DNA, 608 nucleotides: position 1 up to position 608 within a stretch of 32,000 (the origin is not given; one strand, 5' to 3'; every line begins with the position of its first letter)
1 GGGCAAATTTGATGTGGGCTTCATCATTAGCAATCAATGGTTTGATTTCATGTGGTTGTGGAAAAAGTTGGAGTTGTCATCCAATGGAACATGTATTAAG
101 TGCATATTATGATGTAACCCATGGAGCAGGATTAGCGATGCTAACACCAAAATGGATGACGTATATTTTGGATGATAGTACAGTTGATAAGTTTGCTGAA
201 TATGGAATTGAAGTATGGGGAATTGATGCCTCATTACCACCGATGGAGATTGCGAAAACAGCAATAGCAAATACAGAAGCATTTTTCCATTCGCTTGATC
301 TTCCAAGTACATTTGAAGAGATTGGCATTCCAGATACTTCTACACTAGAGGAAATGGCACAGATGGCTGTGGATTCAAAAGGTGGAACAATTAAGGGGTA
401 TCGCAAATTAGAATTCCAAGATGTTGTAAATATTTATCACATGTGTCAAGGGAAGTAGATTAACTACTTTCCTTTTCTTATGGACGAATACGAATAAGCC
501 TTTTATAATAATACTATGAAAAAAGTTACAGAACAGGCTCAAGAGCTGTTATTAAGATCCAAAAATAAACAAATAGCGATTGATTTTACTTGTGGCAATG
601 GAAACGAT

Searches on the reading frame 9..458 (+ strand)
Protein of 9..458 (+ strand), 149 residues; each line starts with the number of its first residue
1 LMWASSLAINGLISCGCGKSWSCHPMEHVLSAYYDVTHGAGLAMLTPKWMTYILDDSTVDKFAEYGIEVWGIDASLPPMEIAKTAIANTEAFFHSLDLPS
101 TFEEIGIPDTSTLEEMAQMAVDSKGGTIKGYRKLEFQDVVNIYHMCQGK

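Call 58: search_protein_families(library=pfam, proteins=[window:9-458:+])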
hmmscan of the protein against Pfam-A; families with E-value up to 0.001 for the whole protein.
window:9-458:+ (149 aa): 1 family
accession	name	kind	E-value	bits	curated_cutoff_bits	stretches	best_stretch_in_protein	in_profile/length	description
PF25137.1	ADH_Fe_C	-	3.9e-18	66.3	27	1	1-144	56-191/194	Fe-containing alcohol dehydrogenase family, C-terminal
